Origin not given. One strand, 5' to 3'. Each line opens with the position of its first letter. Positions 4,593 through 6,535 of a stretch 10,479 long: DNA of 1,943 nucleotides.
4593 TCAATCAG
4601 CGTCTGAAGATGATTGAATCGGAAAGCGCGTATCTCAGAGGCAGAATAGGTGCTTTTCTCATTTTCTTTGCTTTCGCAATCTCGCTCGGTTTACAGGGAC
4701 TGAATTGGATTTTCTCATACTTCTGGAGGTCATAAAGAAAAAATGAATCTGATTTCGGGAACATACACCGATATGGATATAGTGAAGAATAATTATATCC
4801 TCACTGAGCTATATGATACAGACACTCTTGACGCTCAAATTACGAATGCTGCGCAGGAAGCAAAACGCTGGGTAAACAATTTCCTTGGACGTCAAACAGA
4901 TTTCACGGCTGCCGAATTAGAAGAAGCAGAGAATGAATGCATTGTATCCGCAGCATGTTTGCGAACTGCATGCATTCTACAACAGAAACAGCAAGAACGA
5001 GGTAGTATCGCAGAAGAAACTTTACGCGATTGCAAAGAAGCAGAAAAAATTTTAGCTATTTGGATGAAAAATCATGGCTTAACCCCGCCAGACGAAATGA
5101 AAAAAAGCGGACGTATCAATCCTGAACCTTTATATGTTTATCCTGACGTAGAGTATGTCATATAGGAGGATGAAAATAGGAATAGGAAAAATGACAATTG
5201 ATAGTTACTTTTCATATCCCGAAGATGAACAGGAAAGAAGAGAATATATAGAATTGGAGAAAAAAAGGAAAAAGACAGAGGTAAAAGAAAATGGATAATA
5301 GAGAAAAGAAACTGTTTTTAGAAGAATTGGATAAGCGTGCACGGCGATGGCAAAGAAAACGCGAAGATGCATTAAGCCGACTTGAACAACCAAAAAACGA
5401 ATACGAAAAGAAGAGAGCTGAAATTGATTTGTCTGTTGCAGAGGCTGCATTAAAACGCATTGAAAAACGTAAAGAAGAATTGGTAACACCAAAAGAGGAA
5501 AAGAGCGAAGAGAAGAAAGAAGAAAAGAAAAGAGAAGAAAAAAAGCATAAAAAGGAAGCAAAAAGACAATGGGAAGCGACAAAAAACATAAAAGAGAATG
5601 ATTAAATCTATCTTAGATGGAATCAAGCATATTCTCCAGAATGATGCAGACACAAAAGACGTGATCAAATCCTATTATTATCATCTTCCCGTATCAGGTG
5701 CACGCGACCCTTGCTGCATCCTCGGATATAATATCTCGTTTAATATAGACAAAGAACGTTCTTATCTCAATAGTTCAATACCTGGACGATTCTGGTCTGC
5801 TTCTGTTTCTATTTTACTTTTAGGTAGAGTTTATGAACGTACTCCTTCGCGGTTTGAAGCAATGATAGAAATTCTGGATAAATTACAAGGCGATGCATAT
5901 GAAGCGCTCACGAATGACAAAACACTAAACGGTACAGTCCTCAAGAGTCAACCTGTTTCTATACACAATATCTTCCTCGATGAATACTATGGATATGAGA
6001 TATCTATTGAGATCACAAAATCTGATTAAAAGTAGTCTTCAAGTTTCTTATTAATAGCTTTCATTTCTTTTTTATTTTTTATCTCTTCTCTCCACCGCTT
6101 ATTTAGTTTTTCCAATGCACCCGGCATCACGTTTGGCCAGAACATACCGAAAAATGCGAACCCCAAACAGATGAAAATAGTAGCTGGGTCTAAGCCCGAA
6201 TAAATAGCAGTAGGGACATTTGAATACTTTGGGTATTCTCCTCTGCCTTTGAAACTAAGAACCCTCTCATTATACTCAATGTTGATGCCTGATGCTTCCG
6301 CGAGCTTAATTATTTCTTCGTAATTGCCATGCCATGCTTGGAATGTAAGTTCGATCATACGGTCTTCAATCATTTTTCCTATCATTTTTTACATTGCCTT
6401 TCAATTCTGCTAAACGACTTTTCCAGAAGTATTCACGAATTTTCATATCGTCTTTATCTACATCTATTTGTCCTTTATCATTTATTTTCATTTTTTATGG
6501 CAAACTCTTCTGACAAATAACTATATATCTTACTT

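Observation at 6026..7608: Reverse-strand RNA ligase cassette inserted between the neck and tail genes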

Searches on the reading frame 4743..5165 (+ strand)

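Call 3: search_protein_families(library=pfam, proteins=[window:4743-5165:+], max_evalue=0.1)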
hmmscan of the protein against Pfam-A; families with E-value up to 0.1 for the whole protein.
window:4743-5165:+ (140 aa): 1 family
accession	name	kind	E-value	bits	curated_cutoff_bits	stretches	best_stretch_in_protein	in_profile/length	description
PF13979.11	SopA_C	-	0.012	15.7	25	1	5-58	97-150/177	SopA-like catalytic domain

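Call 4: search_protein_families(library=phrogs, proteins=[window:4743-5165:+], max_evalue=0.1)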
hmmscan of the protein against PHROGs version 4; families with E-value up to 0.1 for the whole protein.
window:4743-5165:+ (140 aa): 0 families

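Call 7: search_protein_families(library=ncbifam, proteins=[window:4743-5165:+], max_evalue=0.1)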
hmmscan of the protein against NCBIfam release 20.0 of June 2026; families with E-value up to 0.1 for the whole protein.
window:4743-5165:+ (140 aa): 0 families

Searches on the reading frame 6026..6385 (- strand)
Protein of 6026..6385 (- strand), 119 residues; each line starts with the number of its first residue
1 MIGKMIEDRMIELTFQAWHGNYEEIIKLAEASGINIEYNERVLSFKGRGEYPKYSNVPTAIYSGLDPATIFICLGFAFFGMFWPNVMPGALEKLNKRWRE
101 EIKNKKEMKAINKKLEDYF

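Call 3: search_protein_families(library=pfam, proteins=[window:6026-6385:-], max_evalue=0.1)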
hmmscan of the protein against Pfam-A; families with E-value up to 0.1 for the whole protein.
window:6026-6385:- (119 aa): 1 family
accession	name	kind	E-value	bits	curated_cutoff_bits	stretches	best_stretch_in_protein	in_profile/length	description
PF11514.14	DUF3219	-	0.017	15.5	25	1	8-63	22-75/94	Protein of unknown function (DUF3219)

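Call 4: search_protein_families(library=phrogs, proteins=[window:6026-6385:-], max_evalue=0.1)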
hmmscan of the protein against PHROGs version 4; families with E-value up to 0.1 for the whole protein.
window:6026-6385:- (119 aa): 0 families

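Call 7: search_protein_families(library=ncbifam, proteins=[window:6026-6385:-], max_evalue=0.1)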
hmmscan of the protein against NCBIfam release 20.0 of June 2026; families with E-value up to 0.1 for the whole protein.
window:6026-6385:- (119 aa): 0 families

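Call 8: search_protein_families(library=padloc, proteins=[window:6026-6385:-], max_evalue=0.1)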
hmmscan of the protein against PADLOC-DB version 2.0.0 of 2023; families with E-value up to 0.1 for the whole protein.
window:6026-6385:- (119 aa): 0 families

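Call 39: find_homologous_proteins(query=window:6026-6385:-, max_evalue=0.01)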
Query window:6026-6385:- (119 aa): 11 proteins with E <= 0.01 among 14 candidates.
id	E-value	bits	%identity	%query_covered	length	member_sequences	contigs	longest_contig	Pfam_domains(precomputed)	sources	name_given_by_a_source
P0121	1.0e-72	260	100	97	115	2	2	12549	-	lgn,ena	-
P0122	5.7e-46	173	70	88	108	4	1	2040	-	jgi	-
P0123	4.7e-45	170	69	83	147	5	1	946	-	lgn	-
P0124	1.5e-44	169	74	76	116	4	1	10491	-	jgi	-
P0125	2.8e-44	168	69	88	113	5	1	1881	-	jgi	-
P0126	4.0e-44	167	70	84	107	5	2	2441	-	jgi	-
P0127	2.8e-43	165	72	76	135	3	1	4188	-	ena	-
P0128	3.8e-43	164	70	82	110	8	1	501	-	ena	-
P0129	4.0e-43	164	70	82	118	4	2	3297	-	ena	-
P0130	2.7e-40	155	68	77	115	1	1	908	-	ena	-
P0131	8.1e-39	150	61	92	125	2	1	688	-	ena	-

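Call 40: find_encoding_contigs(protein=P0124, flank=10000, max_places=3)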
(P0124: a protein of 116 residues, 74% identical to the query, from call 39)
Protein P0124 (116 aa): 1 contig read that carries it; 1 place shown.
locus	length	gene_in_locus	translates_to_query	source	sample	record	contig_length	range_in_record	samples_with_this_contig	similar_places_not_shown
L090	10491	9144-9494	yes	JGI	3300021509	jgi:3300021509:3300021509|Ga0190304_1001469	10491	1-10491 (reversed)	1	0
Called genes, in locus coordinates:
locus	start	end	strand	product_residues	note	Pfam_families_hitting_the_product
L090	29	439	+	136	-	PF00692:dUTPase, PF22769:DCD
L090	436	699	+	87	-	-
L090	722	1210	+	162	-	-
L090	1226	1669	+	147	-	-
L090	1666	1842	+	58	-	-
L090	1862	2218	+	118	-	-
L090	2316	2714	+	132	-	PF04002:RadC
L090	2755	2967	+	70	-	-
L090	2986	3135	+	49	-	-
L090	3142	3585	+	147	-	PF25958:DUF7995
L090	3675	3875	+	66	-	-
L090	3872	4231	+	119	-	-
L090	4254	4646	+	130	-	PF00075:RNase_H, PF13456:RVT_3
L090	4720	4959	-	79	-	-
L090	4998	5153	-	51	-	-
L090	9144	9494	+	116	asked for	-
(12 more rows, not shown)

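Call 41: find_encoding_contigs(protein=P0127, flank=10000, max_places=3)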
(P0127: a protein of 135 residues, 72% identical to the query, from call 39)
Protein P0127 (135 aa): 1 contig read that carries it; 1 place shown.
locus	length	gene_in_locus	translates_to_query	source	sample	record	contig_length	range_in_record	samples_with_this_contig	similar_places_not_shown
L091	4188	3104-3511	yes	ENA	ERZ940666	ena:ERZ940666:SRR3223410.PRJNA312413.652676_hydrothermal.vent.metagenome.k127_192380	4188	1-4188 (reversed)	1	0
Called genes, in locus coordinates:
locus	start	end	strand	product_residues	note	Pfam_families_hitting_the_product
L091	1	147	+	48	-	?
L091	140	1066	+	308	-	-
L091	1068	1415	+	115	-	-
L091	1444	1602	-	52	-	-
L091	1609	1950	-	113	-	-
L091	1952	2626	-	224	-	-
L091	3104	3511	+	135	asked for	-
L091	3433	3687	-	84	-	-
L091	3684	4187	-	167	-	?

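Call 42: find_encoding_contigs(protein=P0129, flank=10000, max_places=3)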
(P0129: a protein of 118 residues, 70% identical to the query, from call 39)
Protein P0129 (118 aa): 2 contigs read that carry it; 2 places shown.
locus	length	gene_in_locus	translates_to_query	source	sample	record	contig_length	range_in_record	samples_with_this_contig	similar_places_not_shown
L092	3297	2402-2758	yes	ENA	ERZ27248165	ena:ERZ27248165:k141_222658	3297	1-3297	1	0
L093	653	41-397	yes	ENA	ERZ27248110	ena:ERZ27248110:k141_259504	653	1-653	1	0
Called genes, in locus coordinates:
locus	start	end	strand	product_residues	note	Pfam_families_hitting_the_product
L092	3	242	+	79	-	?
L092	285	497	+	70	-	-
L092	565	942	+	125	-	-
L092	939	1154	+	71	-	-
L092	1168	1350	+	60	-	-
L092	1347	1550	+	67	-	-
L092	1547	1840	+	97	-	-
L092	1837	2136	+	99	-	-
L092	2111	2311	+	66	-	-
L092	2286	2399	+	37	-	-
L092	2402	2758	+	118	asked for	-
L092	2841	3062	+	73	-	-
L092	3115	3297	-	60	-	?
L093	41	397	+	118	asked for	-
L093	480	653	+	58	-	?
